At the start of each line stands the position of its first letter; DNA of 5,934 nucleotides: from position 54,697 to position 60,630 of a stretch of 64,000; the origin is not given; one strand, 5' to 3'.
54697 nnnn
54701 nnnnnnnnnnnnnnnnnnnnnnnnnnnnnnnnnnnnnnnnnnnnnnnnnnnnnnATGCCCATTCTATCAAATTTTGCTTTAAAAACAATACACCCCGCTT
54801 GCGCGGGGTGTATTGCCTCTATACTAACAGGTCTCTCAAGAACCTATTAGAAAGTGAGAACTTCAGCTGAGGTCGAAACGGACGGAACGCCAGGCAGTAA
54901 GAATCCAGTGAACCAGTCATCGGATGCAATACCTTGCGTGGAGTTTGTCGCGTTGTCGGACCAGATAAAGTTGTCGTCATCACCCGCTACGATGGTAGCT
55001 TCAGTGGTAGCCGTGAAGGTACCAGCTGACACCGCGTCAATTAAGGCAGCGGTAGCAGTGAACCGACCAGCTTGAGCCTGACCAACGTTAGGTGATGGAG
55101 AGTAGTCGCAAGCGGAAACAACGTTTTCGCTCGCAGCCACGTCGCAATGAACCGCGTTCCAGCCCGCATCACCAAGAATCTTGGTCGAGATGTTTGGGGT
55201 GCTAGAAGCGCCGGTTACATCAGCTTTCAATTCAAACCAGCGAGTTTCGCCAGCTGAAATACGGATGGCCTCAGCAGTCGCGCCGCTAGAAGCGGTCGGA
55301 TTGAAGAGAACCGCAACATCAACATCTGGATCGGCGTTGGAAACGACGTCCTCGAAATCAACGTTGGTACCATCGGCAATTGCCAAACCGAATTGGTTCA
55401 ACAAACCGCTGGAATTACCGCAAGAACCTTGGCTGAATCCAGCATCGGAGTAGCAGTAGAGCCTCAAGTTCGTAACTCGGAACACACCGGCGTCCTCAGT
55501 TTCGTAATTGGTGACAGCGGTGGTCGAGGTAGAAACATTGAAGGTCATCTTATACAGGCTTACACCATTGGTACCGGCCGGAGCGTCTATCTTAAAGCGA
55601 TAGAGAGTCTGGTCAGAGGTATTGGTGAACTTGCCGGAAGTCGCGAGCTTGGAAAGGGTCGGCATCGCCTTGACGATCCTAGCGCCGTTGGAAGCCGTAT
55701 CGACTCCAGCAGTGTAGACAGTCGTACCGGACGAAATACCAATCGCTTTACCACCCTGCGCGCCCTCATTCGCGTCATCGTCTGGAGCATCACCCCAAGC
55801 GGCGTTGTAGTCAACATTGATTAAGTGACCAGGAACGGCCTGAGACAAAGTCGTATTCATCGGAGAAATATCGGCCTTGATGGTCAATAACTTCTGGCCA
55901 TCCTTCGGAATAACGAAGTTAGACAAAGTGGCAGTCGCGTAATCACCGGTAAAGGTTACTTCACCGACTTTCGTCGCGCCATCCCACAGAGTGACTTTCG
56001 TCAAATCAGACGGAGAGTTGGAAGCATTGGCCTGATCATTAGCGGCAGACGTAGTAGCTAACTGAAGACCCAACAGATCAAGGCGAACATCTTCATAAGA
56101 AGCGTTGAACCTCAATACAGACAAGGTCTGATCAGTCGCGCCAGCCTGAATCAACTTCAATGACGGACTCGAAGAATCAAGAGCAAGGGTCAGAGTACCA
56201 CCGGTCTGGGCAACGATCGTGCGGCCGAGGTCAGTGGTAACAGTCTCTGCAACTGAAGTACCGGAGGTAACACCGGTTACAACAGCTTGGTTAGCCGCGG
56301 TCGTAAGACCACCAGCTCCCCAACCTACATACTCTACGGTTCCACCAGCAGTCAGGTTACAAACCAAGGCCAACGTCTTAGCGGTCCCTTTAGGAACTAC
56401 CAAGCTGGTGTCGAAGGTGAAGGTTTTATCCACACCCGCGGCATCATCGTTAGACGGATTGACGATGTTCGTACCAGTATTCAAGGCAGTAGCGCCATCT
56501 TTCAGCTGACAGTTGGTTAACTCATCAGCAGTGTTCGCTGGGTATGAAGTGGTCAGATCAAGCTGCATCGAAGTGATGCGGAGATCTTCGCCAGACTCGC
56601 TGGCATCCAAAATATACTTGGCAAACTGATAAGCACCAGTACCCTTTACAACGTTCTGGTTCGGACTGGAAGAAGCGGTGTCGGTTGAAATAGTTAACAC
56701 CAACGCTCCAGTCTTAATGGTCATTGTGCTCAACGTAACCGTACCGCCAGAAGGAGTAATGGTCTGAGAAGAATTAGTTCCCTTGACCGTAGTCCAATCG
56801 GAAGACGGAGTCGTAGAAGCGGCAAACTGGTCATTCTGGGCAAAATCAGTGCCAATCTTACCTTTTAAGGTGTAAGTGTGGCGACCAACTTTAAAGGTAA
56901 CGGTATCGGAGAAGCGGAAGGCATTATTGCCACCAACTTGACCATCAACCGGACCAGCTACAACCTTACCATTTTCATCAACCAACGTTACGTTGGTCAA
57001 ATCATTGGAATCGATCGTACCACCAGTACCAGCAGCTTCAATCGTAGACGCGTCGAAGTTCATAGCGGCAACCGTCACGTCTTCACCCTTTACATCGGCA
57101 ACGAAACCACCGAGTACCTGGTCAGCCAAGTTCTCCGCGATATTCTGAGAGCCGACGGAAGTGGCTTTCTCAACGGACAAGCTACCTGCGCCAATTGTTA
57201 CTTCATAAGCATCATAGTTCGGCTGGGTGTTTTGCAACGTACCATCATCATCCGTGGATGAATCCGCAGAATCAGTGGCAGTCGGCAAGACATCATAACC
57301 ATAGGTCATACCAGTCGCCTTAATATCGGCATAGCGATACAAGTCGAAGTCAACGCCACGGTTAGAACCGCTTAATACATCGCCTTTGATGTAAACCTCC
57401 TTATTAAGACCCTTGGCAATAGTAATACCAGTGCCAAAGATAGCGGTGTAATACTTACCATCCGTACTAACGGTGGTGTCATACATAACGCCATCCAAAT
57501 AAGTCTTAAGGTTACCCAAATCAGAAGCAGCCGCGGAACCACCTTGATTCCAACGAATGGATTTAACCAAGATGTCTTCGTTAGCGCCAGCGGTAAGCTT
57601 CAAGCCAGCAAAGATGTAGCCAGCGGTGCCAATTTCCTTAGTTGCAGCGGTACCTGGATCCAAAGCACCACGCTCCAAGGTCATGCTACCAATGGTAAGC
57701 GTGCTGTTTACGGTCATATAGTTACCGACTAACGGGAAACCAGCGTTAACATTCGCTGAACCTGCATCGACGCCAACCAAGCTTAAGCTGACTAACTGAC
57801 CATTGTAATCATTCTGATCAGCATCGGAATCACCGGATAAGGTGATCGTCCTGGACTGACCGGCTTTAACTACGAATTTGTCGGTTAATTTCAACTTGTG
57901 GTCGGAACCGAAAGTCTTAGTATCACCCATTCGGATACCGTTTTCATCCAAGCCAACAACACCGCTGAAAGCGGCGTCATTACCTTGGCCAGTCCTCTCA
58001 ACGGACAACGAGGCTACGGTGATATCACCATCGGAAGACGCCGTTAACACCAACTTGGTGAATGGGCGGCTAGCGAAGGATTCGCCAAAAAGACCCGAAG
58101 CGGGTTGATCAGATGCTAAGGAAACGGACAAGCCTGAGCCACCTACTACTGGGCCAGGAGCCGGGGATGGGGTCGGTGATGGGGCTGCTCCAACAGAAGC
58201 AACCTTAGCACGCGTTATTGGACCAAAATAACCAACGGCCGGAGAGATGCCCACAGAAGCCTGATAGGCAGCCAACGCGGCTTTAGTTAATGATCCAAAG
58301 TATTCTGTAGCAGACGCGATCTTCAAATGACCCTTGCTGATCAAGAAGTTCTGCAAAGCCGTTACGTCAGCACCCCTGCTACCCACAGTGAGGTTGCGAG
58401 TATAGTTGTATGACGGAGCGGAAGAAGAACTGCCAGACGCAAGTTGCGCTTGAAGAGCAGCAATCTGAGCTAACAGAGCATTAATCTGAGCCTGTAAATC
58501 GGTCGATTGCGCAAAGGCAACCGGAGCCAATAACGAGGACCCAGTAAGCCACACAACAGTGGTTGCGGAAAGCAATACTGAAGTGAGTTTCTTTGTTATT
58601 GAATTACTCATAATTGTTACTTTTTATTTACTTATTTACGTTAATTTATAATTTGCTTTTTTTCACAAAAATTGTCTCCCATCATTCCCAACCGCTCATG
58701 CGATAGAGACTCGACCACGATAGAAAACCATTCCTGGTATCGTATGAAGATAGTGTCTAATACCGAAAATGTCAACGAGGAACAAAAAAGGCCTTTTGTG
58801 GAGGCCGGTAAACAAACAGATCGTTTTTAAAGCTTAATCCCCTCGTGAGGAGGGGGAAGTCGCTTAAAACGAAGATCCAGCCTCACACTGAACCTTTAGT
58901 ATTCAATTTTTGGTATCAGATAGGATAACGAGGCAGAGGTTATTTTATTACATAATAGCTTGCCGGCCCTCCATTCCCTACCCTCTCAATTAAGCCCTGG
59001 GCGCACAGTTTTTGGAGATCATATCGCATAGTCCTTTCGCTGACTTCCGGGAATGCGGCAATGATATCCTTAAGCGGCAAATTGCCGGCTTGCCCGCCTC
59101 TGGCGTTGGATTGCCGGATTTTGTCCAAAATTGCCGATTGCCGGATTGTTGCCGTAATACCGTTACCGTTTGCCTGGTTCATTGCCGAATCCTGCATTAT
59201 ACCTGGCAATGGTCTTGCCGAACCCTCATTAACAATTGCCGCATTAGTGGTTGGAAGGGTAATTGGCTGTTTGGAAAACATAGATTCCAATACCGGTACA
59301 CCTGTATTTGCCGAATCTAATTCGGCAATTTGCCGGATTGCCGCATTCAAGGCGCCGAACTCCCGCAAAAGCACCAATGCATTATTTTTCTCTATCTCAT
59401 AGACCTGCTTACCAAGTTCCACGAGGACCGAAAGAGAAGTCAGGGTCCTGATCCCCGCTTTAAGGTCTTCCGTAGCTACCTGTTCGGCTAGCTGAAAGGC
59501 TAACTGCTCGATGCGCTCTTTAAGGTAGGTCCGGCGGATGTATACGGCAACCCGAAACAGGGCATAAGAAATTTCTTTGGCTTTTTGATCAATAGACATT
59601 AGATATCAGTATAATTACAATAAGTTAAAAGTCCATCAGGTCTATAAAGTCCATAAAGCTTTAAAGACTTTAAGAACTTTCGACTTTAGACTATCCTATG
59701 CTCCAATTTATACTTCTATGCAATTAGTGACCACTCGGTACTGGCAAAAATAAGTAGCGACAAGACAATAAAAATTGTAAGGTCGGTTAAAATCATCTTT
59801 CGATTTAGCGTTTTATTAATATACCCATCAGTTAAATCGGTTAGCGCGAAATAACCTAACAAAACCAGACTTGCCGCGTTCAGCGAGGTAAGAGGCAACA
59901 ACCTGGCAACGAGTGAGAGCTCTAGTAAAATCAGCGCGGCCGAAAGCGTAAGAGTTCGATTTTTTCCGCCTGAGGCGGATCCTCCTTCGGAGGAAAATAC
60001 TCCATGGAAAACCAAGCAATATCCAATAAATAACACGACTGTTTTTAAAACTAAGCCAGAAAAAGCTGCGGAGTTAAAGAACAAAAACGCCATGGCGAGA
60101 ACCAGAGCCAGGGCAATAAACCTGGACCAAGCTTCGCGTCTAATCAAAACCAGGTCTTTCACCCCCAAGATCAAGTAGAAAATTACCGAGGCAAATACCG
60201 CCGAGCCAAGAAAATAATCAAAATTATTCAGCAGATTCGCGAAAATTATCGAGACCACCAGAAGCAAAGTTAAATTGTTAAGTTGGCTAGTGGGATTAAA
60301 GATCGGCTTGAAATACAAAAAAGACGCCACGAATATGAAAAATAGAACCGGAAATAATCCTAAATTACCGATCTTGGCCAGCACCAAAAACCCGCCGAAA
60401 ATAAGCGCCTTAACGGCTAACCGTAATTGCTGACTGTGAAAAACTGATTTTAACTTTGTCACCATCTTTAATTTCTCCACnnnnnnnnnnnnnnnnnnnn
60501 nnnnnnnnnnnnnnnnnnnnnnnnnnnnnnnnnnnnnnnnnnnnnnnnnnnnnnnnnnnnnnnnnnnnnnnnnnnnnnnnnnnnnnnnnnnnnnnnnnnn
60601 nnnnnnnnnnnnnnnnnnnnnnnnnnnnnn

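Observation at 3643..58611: About 55-kb composite glycan-biosynthesis island with three nucleotide-sugar routes, more than nine methyltransferases and four GT-C-type transferases, next to a giant Thr/Ser-rich PG-binding surface protein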

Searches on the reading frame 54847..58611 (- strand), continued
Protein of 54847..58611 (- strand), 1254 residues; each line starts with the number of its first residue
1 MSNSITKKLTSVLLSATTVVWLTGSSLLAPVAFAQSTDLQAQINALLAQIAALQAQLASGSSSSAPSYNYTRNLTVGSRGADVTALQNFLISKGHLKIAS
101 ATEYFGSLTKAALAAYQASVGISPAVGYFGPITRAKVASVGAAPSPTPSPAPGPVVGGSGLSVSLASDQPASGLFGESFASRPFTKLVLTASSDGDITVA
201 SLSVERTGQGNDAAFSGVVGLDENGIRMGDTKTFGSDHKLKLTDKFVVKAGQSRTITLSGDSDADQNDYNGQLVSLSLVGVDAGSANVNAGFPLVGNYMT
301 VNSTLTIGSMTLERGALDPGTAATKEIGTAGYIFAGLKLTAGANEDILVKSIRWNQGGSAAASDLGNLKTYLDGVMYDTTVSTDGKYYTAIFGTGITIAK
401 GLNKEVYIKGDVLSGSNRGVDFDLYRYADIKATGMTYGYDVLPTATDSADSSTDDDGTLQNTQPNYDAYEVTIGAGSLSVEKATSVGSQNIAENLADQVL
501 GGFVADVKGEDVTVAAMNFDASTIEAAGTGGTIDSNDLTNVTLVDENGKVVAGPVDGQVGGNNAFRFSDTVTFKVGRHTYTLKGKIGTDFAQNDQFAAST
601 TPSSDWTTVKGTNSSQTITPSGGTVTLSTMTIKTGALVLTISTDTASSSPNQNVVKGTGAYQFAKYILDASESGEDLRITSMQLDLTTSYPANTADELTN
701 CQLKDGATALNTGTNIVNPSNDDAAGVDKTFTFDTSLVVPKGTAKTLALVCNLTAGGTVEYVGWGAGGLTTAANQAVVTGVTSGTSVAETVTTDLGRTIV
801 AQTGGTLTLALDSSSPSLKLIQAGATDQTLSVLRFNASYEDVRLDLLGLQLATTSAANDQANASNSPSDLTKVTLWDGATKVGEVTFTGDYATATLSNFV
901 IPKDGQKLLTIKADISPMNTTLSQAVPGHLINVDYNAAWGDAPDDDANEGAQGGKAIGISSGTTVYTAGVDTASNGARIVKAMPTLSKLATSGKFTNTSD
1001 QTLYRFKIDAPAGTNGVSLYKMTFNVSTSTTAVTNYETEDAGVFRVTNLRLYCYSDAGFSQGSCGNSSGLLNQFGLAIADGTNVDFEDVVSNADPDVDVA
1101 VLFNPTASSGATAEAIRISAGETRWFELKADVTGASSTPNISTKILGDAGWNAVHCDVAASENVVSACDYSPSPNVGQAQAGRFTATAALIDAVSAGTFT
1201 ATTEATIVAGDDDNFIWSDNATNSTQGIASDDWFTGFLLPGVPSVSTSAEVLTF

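Call 85: search_protein_families(library=pfam, proteins=[P0003, L002:13890-16199:+, L038:14633-16063:+], max_evalue=0.001)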
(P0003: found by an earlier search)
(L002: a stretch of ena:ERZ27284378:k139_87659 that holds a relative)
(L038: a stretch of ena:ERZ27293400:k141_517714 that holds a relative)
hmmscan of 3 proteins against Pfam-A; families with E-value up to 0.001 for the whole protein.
P0003 (772 aa): 1 family
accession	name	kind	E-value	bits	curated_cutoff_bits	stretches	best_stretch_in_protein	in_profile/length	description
PF09586.16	YfhO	-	1.8e-09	37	28.5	1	698-760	760-823/835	Bacterial membrane protein YfhO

L002:13890-16199:+ (769 aa): 1 family
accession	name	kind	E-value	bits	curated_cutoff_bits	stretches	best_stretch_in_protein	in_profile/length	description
PF09586.16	YfhO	-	6.3e-12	45.1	28.5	2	699-752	769-823/835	Bacterial membrane protein YfhO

L038:14633-16063:+ (476 aa): 2 families
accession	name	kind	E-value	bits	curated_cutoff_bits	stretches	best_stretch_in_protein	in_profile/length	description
PF13231.12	PMT_2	-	3e-18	67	26.1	1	12-165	5-160/160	Dolichyl-phosphate-mannose-protein mannosyltransferase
PF02366.24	PMT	-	1.1e-07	32.1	22.7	1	30-167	84-235/245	Dolichyl-phosphate-mannose-protein mannosyltransferase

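Call 91: search_protein_families(library=pfam, proteins=[L062:13784-15448:+, L062:16449-18068:+, L068:13712-15487:+, L068:17455-19119:+, L104:4418-6073:+, L104:7022-8659:+, L089:4208-6058:+, L089:7152-8999:+, L118:20935-22686:+, L052:21673-23304:-], max_evalue=0.01)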
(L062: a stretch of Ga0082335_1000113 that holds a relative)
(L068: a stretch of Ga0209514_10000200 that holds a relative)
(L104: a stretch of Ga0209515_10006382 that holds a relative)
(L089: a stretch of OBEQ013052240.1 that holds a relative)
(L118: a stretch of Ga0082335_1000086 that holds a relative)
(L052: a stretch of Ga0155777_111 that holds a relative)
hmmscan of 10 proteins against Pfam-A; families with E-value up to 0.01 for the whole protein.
L062:13784-15448:+ (554 aa): 2 families
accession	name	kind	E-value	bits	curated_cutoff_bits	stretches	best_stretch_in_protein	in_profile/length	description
PF13231.12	PMT_2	-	1e-31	110.8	26.1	1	86-243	1-160/160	Dolichyl-phosphate-mannose-protein mannosyltransferase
PF02366.24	PMT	-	3.1e-15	56.8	22.7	1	107-241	83-228/245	Dolichyl-phosphate-mannose-protein mannosyltransferase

L062:16449-18068:+ (539 aa): 2 families
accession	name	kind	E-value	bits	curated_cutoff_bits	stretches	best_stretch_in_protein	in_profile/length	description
PF13231.12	PMT_2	-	5.1e-23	82.5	26.1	1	73-229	1-160/160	Dolichyl-phosphate-mannose-protein mannosyltransferase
PF02366.24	PMT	-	1.5e-13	51.3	22.7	1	79-232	66-236/245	Dolichyl-phosphate-mannose-protein mannosyltransferase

L068:13712-15487:+ (591 aa): 1 family
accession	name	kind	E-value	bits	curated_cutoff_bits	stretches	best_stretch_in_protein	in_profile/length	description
PF13231.12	PMT_2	-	2.3e-18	67.4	26.1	2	177-282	52-160/160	Dolichyl-phosphate-mannose-protein mannosyltransferase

L068:17455-19119:+ (554 aa): 2 families
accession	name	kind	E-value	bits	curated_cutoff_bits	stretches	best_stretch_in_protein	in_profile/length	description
PF13231.12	PMT_2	-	1.6e-18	67.9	26.1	1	76-245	1-160/160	Dolichyl-phosphate-mannose-protein mannosyltransferase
PF02366.24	PMT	-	1.2e-08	35.3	22.7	1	98-247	77-235/245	Dolichyl-phosphate-mannose-protein mannosyltransferase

L104:4418-6073:+ (551 aa): 2 families
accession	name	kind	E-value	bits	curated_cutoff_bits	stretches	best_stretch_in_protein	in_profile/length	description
PF13231.12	PMT_2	-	2.7e-25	89.9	26.1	1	81-238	1-160/160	Dolichyl-phosphate-mannose-protein mannosyltransferase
PF02366.24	PMT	-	2e-11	44.4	22.7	1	74-241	58-236/245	Dolichyl-phosphate-mannose-protein mannosyltransferase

L104:7022-8659:+ (545 aa): 2 families
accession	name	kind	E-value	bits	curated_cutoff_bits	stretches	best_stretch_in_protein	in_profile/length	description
PF13231.12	PMT_2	-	1.6e-26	93.9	26.1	1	77-233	2-160/160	Dolichyl-phosphate-mannose-protein mannosyltransferase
PF02366.24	PMT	-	5.2e-14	52.8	22.7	1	15-238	4-235/245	Dolichyl-phosphate-mannose-protein mannosyltransferase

L089:4208-6058:+ (616 aa): 2 families
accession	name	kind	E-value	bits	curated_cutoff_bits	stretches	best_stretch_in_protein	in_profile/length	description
PF13231.12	PMT_2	-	3.6e-18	66.7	26.1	2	85-184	1-97/160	Dolichyl-phosphate-mannose-protein mannosyltransferase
PF02366.24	PMT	-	2.4e-10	40.8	22.7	1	92-284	68-236/245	Dolichyl-phosphate-mannose-protein mannosyltransferase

L089:7152-8999:+ (615 aa): 2 families
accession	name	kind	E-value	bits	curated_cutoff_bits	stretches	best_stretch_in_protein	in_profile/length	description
PF13231.12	PMT_2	-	5.7e-22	79.1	26.1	1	78-220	3-145/160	Dolichyl-phosphate-mannose-protein mannosyltransferase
PF02366.24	PMT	-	1.7e-12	47.9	22.7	1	76-200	61-195/245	Dolichyl-phosphate-mannose-protein mannosyltransferase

L118:20935-22686:+ (583 aa): 0 families

L052:21673-23304:- (543 aa): 1 family
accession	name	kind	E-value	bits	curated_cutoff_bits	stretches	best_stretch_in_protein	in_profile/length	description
PF20604.3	DUF6798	-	1.3e-07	31.6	26.9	1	420-480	5-61/61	Domain of unknown function (DUF6798)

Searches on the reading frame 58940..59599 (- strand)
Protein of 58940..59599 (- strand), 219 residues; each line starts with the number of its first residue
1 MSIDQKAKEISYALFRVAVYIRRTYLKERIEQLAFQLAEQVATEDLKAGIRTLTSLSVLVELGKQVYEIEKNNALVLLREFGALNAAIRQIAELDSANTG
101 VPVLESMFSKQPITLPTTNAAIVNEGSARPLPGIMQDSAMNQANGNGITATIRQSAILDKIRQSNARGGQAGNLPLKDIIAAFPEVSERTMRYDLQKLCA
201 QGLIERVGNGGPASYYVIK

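Call 10: search_protein_families(library=pfam, proteins=[window:58940-59599:-], max_evalue=1)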
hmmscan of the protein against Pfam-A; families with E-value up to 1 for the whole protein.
window:58940-59599:- (219 aa): 4 families
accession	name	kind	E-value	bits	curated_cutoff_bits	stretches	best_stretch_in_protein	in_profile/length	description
PF08220.18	HTH_DeoR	-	3.4e-05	23.9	21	1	170-210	11-50/57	DeoR-like helix-turn-helix domain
PF08461.16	HTH_12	-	0.0015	18.9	21.4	1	186-211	30-55/66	Ribonuclease R winged-helix domain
PF12840.13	HTH_20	-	0.077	13.4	27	1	175-207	20-51/51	Helix-turn-helix domain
PF01638.23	HxlR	-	0.11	12.8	20.8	1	176-207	21-52/91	HxlR-like helix-turn-helix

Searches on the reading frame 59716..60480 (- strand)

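Call 10: search_protein_families(library=pfam, proteins=[window:59716-60480:-], max_evalue=1)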
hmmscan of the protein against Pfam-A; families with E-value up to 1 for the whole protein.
window:59716-60480:- (254 aa): 0 families

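Call 16: search_protein_families(library=ncbifam, proteins=[window:59716-60480:-], max_evalue=1)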
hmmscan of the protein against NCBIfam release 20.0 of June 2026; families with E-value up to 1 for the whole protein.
window:59716-60480:- (254 aa): 1 family
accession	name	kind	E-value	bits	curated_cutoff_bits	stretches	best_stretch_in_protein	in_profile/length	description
NF002322.0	PRK01265.1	equivalog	0.0028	17.2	275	1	145-197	165-215/325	zinc metalloprotease HtpX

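Call 85: search_protein_families(library=pfam, proteins=[P0003, L002:13890-16199:+], max_evalue=0.001)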
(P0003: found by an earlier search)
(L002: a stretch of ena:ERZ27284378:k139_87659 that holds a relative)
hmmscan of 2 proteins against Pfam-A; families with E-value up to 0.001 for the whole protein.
P0003 (772 aa): 1 family
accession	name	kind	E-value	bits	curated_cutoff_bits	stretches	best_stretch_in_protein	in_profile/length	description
PF09586.16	YfhO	-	1.8e-09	37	28.5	1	698-760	760-823/835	Bacterial membrane protein YfhO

L002:13890-16199:+ (769 aa): 1 family
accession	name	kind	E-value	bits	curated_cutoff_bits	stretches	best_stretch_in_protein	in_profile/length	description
PF09586.16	YfhO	-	6.3e-12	45.1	28.5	2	699-752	769-823/835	Bacterial membrane protein YfhO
